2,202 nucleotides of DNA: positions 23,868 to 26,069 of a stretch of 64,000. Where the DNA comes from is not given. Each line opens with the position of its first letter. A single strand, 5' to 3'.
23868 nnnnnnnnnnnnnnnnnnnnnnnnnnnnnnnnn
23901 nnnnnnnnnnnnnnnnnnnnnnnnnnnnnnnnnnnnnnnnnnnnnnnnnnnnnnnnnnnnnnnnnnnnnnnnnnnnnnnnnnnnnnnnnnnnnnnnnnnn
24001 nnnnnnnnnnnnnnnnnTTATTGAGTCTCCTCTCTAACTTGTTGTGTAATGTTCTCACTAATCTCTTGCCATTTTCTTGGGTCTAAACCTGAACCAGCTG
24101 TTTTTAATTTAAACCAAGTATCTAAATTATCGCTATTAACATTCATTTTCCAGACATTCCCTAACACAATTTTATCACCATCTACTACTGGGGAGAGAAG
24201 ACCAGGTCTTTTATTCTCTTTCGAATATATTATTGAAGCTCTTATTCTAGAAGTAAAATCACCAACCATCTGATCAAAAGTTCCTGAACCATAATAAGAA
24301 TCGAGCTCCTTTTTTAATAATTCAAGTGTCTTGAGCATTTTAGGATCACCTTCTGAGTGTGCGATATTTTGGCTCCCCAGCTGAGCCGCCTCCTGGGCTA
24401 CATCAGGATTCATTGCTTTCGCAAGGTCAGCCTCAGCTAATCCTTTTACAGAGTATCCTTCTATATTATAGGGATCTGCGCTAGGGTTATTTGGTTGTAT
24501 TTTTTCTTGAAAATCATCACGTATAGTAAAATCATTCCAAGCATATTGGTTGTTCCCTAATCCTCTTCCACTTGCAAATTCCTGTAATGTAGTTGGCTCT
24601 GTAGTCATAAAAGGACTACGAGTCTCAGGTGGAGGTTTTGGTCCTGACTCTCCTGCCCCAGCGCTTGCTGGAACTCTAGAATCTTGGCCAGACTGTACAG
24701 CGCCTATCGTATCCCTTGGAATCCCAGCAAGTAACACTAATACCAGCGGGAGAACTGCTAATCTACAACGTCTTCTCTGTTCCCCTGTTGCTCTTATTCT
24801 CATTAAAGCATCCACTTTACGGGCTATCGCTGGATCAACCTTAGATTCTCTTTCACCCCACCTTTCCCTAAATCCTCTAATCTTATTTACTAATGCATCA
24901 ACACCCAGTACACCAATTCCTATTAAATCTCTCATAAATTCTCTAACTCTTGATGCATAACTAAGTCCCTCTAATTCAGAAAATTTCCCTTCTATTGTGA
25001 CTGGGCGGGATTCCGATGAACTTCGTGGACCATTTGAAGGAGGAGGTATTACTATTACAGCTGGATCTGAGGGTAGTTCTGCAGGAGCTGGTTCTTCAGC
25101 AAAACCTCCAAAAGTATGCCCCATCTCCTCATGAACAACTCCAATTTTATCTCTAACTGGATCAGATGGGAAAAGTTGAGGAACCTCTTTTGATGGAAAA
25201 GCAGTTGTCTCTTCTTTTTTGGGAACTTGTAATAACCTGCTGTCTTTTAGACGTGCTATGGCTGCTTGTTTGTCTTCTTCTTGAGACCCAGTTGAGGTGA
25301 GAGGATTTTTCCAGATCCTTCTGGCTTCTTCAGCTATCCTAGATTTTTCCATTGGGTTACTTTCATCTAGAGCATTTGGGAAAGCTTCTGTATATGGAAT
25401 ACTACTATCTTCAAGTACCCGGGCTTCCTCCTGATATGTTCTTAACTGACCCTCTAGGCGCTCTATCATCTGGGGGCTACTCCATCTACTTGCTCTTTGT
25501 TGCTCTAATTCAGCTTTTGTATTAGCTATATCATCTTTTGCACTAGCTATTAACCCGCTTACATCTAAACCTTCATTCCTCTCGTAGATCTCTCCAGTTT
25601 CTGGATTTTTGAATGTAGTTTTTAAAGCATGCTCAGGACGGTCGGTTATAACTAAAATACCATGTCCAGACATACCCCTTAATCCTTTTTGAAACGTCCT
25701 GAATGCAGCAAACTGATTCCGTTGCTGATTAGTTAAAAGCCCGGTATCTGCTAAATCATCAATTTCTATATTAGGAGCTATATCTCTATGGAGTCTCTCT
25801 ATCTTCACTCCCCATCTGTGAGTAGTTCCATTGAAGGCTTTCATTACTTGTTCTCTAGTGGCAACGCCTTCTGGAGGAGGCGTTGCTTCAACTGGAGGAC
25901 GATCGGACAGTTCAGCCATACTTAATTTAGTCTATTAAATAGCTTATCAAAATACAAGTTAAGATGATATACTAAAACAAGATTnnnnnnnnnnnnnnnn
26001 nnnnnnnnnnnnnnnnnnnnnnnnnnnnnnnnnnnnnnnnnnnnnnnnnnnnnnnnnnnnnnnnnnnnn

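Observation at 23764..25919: GC-rich two-gene insert (633-aa HExxH protein plus 84-aa acidic protein) between purF and dgkA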

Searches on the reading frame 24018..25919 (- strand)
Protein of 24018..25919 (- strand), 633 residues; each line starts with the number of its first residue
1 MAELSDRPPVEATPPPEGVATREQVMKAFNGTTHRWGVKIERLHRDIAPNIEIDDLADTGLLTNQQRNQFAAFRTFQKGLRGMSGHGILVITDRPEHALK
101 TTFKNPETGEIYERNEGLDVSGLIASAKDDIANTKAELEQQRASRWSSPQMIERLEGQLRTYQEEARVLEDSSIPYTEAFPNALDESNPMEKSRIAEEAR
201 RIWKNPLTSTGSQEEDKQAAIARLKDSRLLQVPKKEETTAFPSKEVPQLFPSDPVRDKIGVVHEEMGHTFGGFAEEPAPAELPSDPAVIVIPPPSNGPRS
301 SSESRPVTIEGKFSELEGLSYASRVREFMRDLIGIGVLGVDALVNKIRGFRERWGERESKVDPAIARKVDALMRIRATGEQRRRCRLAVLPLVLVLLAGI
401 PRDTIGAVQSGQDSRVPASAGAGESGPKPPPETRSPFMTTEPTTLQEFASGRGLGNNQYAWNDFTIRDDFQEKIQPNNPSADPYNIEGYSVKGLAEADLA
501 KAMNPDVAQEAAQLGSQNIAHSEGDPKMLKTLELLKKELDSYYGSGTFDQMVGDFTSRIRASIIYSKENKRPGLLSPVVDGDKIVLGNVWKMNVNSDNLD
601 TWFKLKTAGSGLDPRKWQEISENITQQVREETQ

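Call 4: search_protein_families(library=pfam, proteins=[window:24018-25919:-], max_evalue=1)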
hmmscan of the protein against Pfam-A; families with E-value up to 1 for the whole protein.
window:24018-25919:- (633 aa): 2 families
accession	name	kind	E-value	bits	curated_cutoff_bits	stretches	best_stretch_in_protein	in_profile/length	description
PF03704.23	BTAD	-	0.11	13.3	22.1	1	183-232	16-65/146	Bacterial transcriptional activator domain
PF20492.3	ERM_helical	-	0.36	11.3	40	1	134-222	18-106/120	Ezrin/radixin/moesin, alpha-helical domain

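Call 5: search_protein_families(library=ncbifam, proteins=[window:24018-25919:-], max_evalue=1)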
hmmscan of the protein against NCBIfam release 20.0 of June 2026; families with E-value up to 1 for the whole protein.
window:24018-25919:- (633 aa): 0 families

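Call 6: find_homologous_proteins(query=window:24018-25919:-, max_evalue=0.001)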
Query window:24018-25919:- (633 aa): 4 proteins with E <= 0.001 among 8000 candidates.
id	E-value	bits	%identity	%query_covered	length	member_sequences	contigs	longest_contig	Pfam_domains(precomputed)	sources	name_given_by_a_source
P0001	0.0e+0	1421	100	100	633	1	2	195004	-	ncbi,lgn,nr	ncbi:hypothetical protein HYS92_01180 [Candidatus Daviesbacteria bacterium]|nr:hypothetical protein 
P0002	9.6e-139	482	42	98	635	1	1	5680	-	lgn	-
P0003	7.2e-127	443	40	99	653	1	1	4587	-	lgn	-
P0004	1.2e-59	221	54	31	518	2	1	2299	-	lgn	-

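Call 11: find_encoding_contigs(protein=P0002, flank=10000)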
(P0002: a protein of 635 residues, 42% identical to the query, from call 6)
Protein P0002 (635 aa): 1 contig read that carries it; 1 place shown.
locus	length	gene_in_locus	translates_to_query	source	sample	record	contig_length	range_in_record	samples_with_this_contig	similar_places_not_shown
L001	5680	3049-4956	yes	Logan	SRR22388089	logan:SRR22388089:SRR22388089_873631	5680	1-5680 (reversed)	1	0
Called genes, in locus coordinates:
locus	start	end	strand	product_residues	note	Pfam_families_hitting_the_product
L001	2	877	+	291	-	?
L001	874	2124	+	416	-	PF02812:ELFV_dehydrog_N, PF00208:ELFV_dehydrog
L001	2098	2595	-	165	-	PF01569:PAP2, PF14378:PAP2_3 (weak)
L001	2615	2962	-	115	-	PF01219:DAGK_prokar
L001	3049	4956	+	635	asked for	-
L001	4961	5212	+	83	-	-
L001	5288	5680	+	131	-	?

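Call 12: find_encoding_contigs(protein=P0003, flank=10000)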
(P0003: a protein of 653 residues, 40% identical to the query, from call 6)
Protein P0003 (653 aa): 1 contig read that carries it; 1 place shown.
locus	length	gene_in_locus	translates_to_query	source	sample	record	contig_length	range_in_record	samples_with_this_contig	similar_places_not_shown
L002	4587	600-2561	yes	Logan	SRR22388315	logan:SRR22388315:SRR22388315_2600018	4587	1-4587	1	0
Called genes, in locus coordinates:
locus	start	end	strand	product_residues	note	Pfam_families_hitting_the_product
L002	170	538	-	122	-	PF01219:DAGK_prokar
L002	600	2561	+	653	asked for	-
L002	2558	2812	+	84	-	-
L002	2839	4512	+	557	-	PF13687:DUF4153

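Call 14: find_encoding_contigs(protein=P0004, flank=10000)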
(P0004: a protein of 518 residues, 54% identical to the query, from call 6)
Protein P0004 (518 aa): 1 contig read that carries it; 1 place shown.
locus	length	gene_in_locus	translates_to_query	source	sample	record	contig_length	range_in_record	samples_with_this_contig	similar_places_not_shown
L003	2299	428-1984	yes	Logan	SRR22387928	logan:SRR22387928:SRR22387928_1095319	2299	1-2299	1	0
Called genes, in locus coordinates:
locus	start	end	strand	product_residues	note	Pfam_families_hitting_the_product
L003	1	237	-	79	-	?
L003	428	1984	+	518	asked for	-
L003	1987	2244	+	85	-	-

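Call 17: search_protein_families(library=phrogs, proteins=[window:24018-25919:-], max_evalue=1)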
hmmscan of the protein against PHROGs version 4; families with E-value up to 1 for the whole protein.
window:24018-25919:- (633 aa): 2 families
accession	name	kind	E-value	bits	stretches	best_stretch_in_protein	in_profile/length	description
phrog_19460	-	unknown function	0.056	14.8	1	62-98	23-59/88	-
phrog_38761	-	unknown function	0.065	14.4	1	320-357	7-44/75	-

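Call 18: search_protein_families(library=padloc, proteins=[window:24018-25919:-], max_evalue=1)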
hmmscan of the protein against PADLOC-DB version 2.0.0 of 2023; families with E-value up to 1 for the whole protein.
window:24018-25919:- (633 aa): 0 families

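Call 19: search_solved_structures(query=A1, max_evalue=10)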
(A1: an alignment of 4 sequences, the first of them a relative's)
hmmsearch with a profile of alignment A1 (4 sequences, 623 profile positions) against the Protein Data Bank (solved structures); distinct sequences matched with E-value up to 10: 0.

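Call 23: search_protein_representatives(alignment_id=A1)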
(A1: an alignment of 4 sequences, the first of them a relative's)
Query: 4 sequences, 623 profile positions. Proteins with E-value up to 0.001 (for the whole library): 34; up to 1e-10: 26; up to 1e-30: 19. The best 34 are listed.
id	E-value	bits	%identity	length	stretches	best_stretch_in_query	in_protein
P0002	0.0e+00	1025.1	-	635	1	1-621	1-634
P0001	3.2e-295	997.4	-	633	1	1-623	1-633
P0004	6.7e-211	718.9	-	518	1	43-622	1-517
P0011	2.5e-169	581.6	-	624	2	6-232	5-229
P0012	1.6e-134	466.6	-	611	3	111-232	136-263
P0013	2.3e-127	442.9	-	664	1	1-621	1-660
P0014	2.0e-116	406.8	-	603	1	9-620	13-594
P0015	3.2e-108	379.7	-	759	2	1-275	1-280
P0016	4.0e-99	349.7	-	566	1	1-380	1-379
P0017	3.3e-83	297.1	-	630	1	1-380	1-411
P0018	1.4e-81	291.7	-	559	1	8-437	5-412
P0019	1.9e-81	291.2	-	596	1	1-404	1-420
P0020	2.6e-66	241.3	-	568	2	6-268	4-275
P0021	4.8e-59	217.3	-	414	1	3-376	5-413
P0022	6.7e-51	190.4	-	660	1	1-617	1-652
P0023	6.5e-47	177.2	-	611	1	11-383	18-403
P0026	4.7e-32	128.1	-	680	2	16-232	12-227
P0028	4.4e-24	101.8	-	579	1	12-410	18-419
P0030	9.9e-20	87.4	-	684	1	13-235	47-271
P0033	1.2e-11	60.7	-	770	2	466-596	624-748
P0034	4.7e-07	45.5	-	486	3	62-265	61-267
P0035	2.1e-06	43.4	-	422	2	455-578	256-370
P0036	5.8e-06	41.9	-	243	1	460-588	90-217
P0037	1.1e-05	41.0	-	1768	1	94-278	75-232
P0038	1.2e-05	40.8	-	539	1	61-268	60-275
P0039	1.0e-04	37.8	-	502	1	474-597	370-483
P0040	1.6e-04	37.2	-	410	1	471-591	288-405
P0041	2.6e-04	36.5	-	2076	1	100-283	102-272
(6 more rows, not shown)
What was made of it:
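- The family is rare: 34 representatives in 1.84 billion (call 23).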

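Call 24: search_protein_families(library=pfam, proteins=[P0033, P0035, P0036, P0037, P0039, P0040, P0041, P0034, P0038], max_evalue=0.01)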
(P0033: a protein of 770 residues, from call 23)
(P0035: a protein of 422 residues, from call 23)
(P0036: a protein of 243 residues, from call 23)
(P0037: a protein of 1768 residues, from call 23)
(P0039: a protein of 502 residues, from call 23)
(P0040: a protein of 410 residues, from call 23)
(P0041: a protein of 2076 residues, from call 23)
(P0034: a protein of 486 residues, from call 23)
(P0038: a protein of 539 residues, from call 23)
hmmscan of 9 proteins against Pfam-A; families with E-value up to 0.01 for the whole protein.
P0033 (770 aa): 0 families

P0035 (422 aa): 0 families

P0036 (243 aa): 0 families

P0037 (1768 aa): 0 families

P0039 (502 aa): 0 families

P0040 (410 aa): 0 families

P0041 (2076 aa): 3 families
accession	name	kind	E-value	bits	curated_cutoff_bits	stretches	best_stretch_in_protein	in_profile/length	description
PF00069.31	Pkinase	-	1.4e-25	90.6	31.7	1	1807-2061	5-255/263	Protein kinase domain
PF07714.23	PK_Tyr_Ser-Thr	-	4.4e-12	46.3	23.1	1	1805-2059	3-250/258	Protein tyrosine and serine/threonine kinase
PF06293.20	Kdo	-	1.1e-05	25.4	21.3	1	1890-1955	103-173/207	Lipopolysaccharide kinase (Kdo/WaaP) family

P0034 (486 aa): 0 families

P0038 (539 aa): 0 families

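Call 31: find_related_loci(query=A1, collection=genome_contigs, flank=6000)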
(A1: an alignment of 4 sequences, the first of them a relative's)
Query A1 (633 aa) in genome_contigs; peptide patterns used: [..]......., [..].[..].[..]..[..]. (x = any residue, [..] = any of these).
491 stretches matched a pattern, but none encodes a relative of the query by tblastn (E <= 1e-3).

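Call 34: find_encoding_contigs(protein=P0013, flank=8000, max_places=3)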
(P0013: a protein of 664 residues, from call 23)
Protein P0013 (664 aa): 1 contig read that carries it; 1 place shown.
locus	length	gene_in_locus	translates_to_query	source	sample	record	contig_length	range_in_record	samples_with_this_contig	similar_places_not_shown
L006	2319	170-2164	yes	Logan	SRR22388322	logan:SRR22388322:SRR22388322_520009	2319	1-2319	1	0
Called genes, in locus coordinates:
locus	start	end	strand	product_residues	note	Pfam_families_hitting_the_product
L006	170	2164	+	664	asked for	-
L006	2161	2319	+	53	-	?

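Call 35: find_encoding_contigs(protein=P0022, flank=8000, max_places=3)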
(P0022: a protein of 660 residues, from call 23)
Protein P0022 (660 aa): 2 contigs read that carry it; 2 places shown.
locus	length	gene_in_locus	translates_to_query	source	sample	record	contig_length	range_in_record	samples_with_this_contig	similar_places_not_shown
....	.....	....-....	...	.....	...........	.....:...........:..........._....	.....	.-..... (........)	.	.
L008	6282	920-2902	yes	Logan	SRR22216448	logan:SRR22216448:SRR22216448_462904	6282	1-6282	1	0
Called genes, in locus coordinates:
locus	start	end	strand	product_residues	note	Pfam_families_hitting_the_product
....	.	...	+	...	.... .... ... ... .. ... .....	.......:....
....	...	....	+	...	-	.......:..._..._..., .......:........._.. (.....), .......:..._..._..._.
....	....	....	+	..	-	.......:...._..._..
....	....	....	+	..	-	-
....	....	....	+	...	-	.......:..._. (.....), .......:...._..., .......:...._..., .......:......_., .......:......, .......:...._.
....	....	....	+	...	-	-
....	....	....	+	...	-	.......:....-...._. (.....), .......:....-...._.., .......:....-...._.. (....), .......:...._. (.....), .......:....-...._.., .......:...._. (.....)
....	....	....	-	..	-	-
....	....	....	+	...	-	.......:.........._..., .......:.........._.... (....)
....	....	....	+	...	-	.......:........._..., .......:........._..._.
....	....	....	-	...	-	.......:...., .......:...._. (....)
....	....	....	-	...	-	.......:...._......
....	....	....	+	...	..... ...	-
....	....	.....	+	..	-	-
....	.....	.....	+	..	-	?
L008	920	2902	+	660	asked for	-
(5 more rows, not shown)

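Call 37: predict_structure(alignment_id=A3)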
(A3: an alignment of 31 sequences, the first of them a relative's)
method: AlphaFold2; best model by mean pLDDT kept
length: 633 residues; sequences in the alignment: 31
mean_pLDDT: 79.9   pTM: 0.50
mean pLDDT of the five models: 79.9, 79.3, 78.8, 78.8, 78.0
residues with pLDDT >= 90: 358; 70-90: 88; 50-70: 79; < 50: 108
segments of 3 or more residues with pLDDT < 50: 1-3, 253-285, 287-319, 401-427, 429-431, 571-576
pLDDT, mean of each block of 10 residues (from residue 1): 56 74 96 97 95 96 97 97 91 91 96 97 98 98 95 96 98 98 97 98 97 98 98 85 59 44 38 40 44 39 33 42 70 66 79 70 77 68 61 65 35 36 43 69 96 89 92 74 74 97 98 95 96 98 98 97 81 50 88 96 97 98 98 92
secondary structure, 60 per line:
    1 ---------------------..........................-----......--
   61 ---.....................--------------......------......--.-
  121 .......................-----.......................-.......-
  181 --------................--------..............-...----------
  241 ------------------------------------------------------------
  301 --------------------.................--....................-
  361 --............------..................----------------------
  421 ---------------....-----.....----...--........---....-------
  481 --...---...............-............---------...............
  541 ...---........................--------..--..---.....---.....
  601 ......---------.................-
elements in order: H22-47 H53-58 H64-84 E99-104 E111-116 H121-143 H149-171 E173-175 H176-179 H189-204 H213-226 E228-230 H321-337 H340-359 H363-374 H381-398 H436-439 H445-449 E459-463 H470-473 H491-503 H505-516 H526-543 H547-570 E588-592 H596-606 H616-632
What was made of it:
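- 25200..25862 (-): N-terminal domain (aa 20-240): helices plus a small sheet, predicted cytoplasmic, the best-conserved part of the large protein. pLDDT 91-98 (call 37).
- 24960..25199 (-): Pro-rich disordered linker 1 (aa 241-320), which contains HEEMGH (aa 263-268, nt 25116-25133). pLDDT 33-44 (call 37).
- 24780..24959 (-): Juxtamembrane helices (aa 321-380) with the conserved motif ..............+xP. pLDDT 61-79 (call 37).
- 24021..24614 (-): C-terminal domain (aa 436-633), predicted extracytoplasmic and modular. pLDDT mostly 89-98 (call 37).
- On Zincin metalloproteases (HExxH): Lies in a disordered segment with pLDDT 38-44 (call 37).
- Checked: The C-terminal domain of about 200 aa is folded (call 37).
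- The N- and C-domains are modelled at pLDDT above 90, and the linkers below 50 (call 37). It lies in a segment with pLDDT 38-44 (call 37).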

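Call 41: fold_search(model_id=the predicted structure, library=pdb)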
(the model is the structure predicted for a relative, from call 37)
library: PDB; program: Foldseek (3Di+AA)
matches with E <= 10: 119; with E <= 0.001: 0
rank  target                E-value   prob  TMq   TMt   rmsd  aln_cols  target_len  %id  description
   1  6gkg_F                2.0e+00  0.15  0.10  0.21  15.6       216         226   11  Structure of 14-3-3 gamma in complex with caspase-2 14-3-3 binding motif Ser164 (released 2018-10-17)
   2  3rx6                  2.2e+00  0.41  0.08  0.25  14.7       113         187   12  Crystal structure of Polarity Suppression protein from Enterobacteria phage P4 (released 2012-07-25)
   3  4aru                  2.5e+00  0.03  0.05  0.07  15.2       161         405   12  Hafnia Alvei phytase in complex with tartrate (released 2013-05-08)
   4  4rgl                  2.7e+00  0.02  0.07  0.10  20.4       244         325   11  Crystal structure of a Fic family protein (Dde_2494) from Desulfovibrio desulfuricans G20 at 2.70 A resolution (released 2014-10-29)
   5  2fic_B                2.8e+00  0.09  0.08  0.23  21.2       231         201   12  The crystal structure of the BAR domain from human Bin1/Amphiphysin II and its implications for molecular recognition (released 2006-11-14)
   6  3syv_A                2.8e+00  0.03  0.06  0.12  30.2       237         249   11  Crystal structure of mPACSIN 3 F-BAR domain mutant (released 2012-05-16)
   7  4f7r_A                3.1e+00  0.16  0.10  0.23  16.6       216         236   10  Crystal structure of 14-3-3 protein from Giardia intestinalis (released 2013-05-22)
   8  5h6i_A                3.1e+00  0.08  0.08  0.22  20.4       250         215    8  Crystal Structure of GBS CAMP Factor (released 2017-11-22)
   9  5z7q                  3.1e+00  0.06  0.10  0.24  16.7       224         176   12  Crystal structure of Bacillus cereus flagellin (released 2018-05-30)
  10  1x8z_C                3.2e+00  0.47  0.11  0.38  10.1       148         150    7  Crystal structure of a pectin methylesterase inhibitor from Arabidopsis thaliana (released 2004-12-28)
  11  3syv_G                3.2e+00  0.03  0.06  0.12  29.7       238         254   10  Crystal structure of mPACSIN 3 F-BAR domain mutant (released 2012-05-16)
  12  5n6n_A                3.5e+00  0.15  0.10  0.22  15.2       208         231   10  CRYSTAL STRUCTURE OF THE 14-3-3:NEUTRAL TREHALASE NTH1 COMPLEX (released 2017-11-01)
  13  7mx2_B                3.5e+00  0.06  0.09  0.09  15.8       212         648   11  Cryo-EM structure of human ternary NatC complex with a Bisubstrate inhibitor (released 2022-12-14)
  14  6h2x                  3.5e+00  0.02  0.06  0.09  31.7       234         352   12  MukB coiled-coil elbow from E. coli (released 2019-03-06)
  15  9tb4_C                3.9e+00  0.95  0.08  0.19   1.5        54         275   28  SAM-dependent C6-FPP methytransferase from Streptomyces varsoviensis in complex with SAH and FPP (released 2026-01-28)
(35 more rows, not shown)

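Call 45: fold_search(model_id=the predicted structure, library=viral)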
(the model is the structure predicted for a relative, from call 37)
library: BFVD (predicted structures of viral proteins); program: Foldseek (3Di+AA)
matches with E <= 10: 92; with E <= 0.001: 0
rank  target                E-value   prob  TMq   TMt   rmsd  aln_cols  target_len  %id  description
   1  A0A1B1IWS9            3.0e-01  0.11  0.09  0.12  33.1       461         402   13  (no name in the UniProt tables at hand)
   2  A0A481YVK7            3.5e-01  0.11  0.09  0.10  32.7       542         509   11  Chromatin assembly factor complex 1 subunit p60 [Marseillevirus LCMAC103]
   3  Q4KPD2                4.2e-01  0.12  0.07  0.06  30.4       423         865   12  ORF 55 [Haloarcula hispanica SH1 virus]
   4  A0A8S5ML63            4.6e-01  0.63  0.08  0.20  16.2       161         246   15  Uncharacterized protein [Siphoviridae sp. ctXZx16]
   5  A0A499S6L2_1          4.6e-01  0.09  0.09  0.06  29.3       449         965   12  (no name in the UniProt tables at hand)
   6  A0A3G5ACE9            5.3e-01  0.63  0.08  0.28  22.1       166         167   13  Uncharacterized protein [Hyperionvirus sp.]
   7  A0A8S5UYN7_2          7.0e-01  0.21  0.10  0.08  38.4       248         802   11  Endosialidase chaperone [Siphoviridae sp. ctkKt3]
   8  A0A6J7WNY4            7.0e-01  0.07  0.08  0.06  32.4       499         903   11  Uncharacterized protein [uncultured Caudovirales phage]
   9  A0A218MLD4            7.3e-01  0.18  0.09  0.12  21.6       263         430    8  Uncharacterized protein [uncultured virus]
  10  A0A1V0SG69            8.0e-01  0.09  0.09  0.10  30.8       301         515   10  Uncharacterized protein [Hokovirus HKV1]
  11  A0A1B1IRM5            8.4e-01  0.04  0.08  0.09  30.2       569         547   13  (no name in the UniProt tables at hand)
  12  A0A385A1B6            1.0e+00  0.11  0.10  0.20  16.4       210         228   10  (no name in the UniProt tables at hand)
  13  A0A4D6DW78            1.7e+00  0.21  0.12  0.20  22.3       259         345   10  Zn-ribbon domain containing protein [Edwardsiella phage pEt-SU]
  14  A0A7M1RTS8            1.7e+00  0.14  0.07  0.09  17.5       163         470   16  Uncharacterized protein [uncultured phage cr272_1]
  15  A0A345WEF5            1.9e+00  0.04  0.07  0.11  29.9       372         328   10  Uncharacterized protein [Acipenser iridovirus-European]
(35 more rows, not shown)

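Call 48: search_protein_families(library=pfam, proteins=[P0016, P0017, P0018, P0019, P0020, P0023, P0026, P0028, P0030, P0015], max_evalue=0.01)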
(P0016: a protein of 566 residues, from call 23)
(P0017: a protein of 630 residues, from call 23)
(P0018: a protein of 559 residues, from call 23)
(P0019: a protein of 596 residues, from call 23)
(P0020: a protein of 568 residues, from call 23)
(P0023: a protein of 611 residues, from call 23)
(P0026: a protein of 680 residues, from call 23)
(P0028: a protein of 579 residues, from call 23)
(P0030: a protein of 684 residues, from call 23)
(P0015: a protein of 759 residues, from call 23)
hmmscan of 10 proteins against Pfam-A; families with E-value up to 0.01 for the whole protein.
P0016 (566 aa): 0 families

P0017 (630 aa): 0 families

P0018 (559 aa): 0 families

P0019 (596 aa): 0 families

P0020 (568 aa): 0 families

P0023 (611 aa): 0 families

P0026 (680 aa): 0 families

P0028 (579 aa): 0 families

P0030 (684 aa): 0 families

P0015 (759 aa): 0 families

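Call 54: search_solved_structures(query=A3, max_evalue=10)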
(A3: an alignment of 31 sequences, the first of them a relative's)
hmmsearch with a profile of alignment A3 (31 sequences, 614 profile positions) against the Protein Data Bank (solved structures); distinct sequences matched with E-value up to 10: 5.
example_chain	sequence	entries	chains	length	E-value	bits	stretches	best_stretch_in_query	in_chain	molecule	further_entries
5k12_A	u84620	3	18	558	1.4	11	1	465-555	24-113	Glutamate dehydrogenase 1, mitochondrial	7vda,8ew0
9zqr_A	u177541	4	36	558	1.4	11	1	465-555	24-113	Glutamate dehydrogenase 1, mitochondrial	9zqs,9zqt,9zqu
7o0u_C1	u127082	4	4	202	2.5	10.2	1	336-432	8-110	RC-S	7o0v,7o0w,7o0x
7ye1_G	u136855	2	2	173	3.2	9.8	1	326-427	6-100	Cell cycle regulatory protein GcrA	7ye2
6gyb_c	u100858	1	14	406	8.3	8.4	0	337-422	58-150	VirB10 protein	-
